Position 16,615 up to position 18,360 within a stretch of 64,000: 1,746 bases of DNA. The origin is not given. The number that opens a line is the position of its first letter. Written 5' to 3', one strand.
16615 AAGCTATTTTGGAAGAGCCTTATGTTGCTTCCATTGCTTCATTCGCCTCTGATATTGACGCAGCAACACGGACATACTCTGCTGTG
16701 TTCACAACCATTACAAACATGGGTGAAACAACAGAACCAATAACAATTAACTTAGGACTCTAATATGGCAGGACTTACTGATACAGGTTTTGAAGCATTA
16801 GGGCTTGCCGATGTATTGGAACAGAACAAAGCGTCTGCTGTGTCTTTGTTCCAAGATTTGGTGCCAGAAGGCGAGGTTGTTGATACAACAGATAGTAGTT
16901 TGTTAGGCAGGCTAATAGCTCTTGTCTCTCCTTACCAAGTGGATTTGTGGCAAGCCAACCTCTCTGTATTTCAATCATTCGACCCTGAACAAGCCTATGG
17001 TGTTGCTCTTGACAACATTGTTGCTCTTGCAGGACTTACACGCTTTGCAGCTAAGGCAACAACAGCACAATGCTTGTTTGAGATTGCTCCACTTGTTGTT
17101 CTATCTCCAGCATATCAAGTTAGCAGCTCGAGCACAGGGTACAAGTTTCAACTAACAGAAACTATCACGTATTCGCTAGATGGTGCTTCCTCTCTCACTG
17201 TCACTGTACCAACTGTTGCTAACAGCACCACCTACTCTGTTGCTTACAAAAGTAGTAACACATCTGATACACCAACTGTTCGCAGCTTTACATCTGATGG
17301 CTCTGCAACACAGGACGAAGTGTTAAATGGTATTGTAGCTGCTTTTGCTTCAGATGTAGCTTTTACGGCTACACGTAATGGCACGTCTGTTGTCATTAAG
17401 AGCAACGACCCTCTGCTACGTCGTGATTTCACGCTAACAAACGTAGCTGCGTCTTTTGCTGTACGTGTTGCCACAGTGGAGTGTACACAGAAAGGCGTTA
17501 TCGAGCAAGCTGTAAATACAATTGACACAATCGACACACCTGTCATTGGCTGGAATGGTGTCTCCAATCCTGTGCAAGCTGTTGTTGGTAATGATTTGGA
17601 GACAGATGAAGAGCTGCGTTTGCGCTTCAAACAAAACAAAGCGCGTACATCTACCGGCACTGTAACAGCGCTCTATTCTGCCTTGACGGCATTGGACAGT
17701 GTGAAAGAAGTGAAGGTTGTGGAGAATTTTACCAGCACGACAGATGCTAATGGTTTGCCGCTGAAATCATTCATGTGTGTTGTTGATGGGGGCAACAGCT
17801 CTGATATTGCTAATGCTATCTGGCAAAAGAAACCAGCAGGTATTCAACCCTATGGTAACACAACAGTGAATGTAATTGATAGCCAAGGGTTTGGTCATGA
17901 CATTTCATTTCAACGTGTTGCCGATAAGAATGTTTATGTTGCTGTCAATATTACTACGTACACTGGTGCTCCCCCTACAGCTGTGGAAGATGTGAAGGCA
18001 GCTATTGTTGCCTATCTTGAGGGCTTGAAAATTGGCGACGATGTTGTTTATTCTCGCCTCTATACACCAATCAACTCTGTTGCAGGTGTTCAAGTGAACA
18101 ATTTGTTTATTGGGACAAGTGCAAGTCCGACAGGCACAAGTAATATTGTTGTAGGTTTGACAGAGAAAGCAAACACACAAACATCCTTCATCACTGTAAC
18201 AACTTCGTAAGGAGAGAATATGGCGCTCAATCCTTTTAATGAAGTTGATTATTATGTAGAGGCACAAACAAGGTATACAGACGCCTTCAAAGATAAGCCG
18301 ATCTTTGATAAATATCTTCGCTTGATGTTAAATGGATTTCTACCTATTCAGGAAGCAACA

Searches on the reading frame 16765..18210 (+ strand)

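Call 39: search_protein_families(library=phrogs, proteins=[window:16765-18210:+], max_evalue=0.00001)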
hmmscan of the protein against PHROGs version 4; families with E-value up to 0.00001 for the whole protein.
window:16765-18210:+ (481 aa): 1 family
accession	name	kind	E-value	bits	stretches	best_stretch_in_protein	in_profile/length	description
phrog_6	-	tail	7.1e-54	184.4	1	1-480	59-407/548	baseplate wedge subunit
